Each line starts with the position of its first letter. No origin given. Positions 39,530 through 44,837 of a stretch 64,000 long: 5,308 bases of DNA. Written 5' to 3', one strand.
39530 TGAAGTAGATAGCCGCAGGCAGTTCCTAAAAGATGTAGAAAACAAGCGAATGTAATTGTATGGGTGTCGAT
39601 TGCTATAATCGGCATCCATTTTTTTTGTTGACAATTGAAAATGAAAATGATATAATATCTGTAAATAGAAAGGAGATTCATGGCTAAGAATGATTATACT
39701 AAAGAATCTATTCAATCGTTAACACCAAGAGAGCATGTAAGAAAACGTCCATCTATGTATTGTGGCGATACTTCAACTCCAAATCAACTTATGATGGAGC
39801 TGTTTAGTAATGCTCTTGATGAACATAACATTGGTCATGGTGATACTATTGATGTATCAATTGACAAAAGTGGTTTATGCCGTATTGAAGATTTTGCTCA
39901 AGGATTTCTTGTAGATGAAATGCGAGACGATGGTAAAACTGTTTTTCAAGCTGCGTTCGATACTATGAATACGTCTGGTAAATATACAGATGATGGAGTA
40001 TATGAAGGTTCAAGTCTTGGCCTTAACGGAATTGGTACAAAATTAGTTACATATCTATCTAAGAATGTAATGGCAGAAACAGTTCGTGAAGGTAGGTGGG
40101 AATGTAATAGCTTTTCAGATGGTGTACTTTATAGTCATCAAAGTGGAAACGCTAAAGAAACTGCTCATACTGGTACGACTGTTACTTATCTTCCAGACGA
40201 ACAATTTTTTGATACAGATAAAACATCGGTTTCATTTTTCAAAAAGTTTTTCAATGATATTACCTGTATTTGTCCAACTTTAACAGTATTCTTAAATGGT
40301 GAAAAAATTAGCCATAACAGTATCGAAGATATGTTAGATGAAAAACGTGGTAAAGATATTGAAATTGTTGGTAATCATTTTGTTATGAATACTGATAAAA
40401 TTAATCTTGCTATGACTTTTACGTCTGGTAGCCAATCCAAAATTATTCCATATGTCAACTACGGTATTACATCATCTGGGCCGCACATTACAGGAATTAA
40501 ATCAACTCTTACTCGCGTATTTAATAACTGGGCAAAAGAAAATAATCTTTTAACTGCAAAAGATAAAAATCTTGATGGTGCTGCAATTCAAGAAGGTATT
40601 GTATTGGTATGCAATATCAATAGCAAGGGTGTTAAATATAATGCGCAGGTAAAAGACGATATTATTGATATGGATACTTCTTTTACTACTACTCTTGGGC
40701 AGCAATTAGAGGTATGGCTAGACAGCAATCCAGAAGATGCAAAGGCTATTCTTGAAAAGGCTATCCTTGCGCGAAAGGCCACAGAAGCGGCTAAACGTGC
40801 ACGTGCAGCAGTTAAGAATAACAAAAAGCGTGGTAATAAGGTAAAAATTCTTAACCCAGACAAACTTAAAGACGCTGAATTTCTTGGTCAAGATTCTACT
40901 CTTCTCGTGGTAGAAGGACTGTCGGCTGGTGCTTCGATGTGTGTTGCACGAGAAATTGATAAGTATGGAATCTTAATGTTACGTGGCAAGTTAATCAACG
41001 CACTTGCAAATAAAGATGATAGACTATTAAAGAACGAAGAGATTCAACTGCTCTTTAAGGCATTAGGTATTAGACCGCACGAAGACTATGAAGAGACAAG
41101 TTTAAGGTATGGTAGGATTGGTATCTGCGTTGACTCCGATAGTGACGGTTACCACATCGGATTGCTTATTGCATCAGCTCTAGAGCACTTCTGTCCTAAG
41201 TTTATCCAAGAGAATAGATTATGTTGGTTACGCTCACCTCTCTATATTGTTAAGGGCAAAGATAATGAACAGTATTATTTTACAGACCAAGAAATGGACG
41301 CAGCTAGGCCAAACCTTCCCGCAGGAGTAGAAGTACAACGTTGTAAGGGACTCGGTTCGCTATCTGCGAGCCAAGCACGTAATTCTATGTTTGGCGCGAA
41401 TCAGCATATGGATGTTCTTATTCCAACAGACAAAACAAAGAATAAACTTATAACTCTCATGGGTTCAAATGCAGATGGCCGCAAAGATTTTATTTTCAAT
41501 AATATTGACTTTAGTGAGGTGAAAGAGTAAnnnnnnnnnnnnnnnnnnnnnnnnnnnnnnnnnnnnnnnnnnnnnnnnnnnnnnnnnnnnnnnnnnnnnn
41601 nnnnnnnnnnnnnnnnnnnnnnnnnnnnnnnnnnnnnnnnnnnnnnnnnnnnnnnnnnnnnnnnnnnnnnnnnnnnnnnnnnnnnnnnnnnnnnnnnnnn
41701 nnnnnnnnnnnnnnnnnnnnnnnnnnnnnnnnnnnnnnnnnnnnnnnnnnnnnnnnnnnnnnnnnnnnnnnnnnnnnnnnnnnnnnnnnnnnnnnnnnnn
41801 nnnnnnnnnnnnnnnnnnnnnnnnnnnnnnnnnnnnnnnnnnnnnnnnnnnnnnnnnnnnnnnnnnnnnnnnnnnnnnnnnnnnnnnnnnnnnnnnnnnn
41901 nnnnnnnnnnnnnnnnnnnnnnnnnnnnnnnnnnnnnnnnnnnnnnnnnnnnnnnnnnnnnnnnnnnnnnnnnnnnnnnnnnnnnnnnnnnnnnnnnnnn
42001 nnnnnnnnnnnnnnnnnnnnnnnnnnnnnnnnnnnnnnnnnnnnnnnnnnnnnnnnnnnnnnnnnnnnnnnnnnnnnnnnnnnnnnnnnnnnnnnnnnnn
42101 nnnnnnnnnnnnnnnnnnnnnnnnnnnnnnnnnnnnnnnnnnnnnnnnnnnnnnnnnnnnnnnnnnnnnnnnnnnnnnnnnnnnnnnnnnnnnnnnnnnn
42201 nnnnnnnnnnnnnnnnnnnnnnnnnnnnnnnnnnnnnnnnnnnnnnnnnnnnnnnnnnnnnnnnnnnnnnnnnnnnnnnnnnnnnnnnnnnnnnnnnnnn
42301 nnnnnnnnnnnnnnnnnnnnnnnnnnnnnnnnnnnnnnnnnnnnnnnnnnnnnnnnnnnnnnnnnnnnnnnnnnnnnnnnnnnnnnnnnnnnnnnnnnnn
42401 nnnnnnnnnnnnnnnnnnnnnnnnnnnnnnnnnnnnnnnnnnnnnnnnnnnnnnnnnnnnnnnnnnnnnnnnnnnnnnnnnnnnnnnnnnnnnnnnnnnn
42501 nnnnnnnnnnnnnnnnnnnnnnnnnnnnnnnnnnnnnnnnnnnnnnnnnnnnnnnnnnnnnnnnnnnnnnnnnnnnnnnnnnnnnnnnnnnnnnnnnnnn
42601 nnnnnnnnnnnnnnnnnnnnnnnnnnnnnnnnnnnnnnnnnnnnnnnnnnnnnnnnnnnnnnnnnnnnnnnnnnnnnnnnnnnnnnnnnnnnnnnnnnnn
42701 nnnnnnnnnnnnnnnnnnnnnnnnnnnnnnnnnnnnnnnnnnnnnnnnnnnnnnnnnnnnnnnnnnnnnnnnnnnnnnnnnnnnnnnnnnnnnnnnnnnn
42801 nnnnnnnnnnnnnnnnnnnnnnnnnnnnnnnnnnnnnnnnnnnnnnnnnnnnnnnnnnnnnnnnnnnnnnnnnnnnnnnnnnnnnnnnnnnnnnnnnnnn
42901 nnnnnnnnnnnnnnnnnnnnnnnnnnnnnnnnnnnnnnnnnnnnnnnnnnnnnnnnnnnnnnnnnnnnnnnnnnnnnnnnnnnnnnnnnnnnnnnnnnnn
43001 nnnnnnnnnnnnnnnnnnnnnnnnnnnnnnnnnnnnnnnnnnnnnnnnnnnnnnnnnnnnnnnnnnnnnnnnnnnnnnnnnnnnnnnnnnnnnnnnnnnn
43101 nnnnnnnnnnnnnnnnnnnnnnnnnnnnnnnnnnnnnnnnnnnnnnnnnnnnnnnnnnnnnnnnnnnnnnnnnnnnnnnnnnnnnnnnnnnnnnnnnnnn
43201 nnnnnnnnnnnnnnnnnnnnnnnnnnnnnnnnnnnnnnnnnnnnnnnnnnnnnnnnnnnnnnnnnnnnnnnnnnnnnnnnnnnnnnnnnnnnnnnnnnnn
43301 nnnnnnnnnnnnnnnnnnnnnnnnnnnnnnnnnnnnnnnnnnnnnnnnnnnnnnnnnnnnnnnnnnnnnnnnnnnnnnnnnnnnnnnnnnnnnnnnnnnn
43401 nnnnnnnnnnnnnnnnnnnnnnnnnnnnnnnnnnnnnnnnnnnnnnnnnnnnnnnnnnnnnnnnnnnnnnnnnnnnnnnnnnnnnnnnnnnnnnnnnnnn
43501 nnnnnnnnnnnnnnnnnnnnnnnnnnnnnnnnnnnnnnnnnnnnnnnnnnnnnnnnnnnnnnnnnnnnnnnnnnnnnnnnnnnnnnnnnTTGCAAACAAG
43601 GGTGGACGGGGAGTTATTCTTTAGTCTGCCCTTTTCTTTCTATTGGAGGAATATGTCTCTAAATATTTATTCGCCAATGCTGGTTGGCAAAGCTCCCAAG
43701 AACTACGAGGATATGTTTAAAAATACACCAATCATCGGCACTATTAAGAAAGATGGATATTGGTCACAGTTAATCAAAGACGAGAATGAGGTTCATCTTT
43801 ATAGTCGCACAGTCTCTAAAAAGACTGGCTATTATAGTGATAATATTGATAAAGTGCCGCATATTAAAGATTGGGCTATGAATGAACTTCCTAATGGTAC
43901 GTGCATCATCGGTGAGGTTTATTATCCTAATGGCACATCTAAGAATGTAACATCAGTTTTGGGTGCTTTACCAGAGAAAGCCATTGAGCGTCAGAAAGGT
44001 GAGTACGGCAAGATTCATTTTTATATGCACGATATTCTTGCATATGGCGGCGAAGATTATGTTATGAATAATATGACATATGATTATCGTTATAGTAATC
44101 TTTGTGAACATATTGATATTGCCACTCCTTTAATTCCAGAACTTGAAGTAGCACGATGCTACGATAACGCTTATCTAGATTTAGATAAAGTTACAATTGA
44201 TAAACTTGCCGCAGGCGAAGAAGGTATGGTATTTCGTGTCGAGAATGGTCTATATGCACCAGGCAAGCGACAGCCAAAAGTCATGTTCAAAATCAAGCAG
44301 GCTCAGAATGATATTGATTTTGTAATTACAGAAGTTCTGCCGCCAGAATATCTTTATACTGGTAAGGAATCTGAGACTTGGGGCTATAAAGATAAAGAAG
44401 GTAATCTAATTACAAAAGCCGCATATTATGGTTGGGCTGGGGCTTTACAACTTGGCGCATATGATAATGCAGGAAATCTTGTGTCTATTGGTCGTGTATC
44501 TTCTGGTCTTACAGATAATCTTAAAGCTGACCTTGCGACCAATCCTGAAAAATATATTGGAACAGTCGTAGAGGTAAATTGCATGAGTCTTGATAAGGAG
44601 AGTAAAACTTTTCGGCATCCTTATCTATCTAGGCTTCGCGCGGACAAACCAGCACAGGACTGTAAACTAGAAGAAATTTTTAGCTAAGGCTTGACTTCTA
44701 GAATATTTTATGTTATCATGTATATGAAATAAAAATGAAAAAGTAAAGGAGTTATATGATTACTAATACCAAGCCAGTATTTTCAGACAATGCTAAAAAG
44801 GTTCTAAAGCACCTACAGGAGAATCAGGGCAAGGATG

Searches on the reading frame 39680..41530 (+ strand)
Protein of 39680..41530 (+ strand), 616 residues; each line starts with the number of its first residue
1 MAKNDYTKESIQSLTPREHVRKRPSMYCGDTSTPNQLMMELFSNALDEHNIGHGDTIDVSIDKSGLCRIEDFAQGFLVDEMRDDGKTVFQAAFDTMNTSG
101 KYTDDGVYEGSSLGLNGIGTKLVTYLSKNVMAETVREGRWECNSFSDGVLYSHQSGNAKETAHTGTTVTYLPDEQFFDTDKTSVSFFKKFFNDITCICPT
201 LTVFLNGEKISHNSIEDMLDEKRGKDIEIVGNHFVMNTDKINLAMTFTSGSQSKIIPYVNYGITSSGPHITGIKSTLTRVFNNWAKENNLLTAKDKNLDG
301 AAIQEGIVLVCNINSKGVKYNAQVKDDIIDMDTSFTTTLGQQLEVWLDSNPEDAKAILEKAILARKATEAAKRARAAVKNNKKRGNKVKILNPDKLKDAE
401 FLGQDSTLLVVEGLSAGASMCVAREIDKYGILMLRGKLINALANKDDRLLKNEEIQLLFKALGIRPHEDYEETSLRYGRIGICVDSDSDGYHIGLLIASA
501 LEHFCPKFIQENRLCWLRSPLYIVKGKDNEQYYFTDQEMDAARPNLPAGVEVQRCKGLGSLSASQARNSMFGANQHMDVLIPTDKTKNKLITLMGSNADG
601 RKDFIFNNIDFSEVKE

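Call 53: search_protein_families(library=pfam, proteins=[window:39680-41530:+], max_evalue=0.001)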
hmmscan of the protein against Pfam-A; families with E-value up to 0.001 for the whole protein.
window:39680-41530:+ (616 aa): 4 families
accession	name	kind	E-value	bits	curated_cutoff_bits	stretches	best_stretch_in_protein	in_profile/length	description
PF00204.31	DNA_gyraseB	-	1.1e-25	90.5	27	1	227-376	21-172/173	DNA gyrase B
PF01751.28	Toprim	-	2.3e-06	28.1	23.1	1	407-507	1-86/96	Toprim domain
PF00986.26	DNA_gyraseB_C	-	8.3e-05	23.1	29.8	1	549-605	3-62/63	DNA gyrase B subunit, carboxyl terminus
PF02518.31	HATPase_c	-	0.00045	21.1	26.4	1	30-169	2-104/111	Histidine kinase-, DNA gyrase B-, and HSP90-like ATPase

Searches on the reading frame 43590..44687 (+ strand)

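Call 53: search_protein_families(library=pfam, proteins=[window:43590-44687:+], max_evalue=0.001)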
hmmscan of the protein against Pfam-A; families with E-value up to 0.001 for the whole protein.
window:43590-44687:+ (365 aa): 3 families
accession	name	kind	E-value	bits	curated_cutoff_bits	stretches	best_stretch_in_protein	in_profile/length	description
PF01068.26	DNA_ligase_A_M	-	2.7e-14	53.8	26.2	1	29-236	1-204/204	ATP dependent DNA ligase domain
PF04679.21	DNA_ligase_A_C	-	4.4e-07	30.7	27.5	0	281-317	3-38/94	ATP dependent DNA ligase C terminal region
PF09414.15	RNA_ligase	-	0.00014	22.5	27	1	47-236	2-171/171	RNA ligase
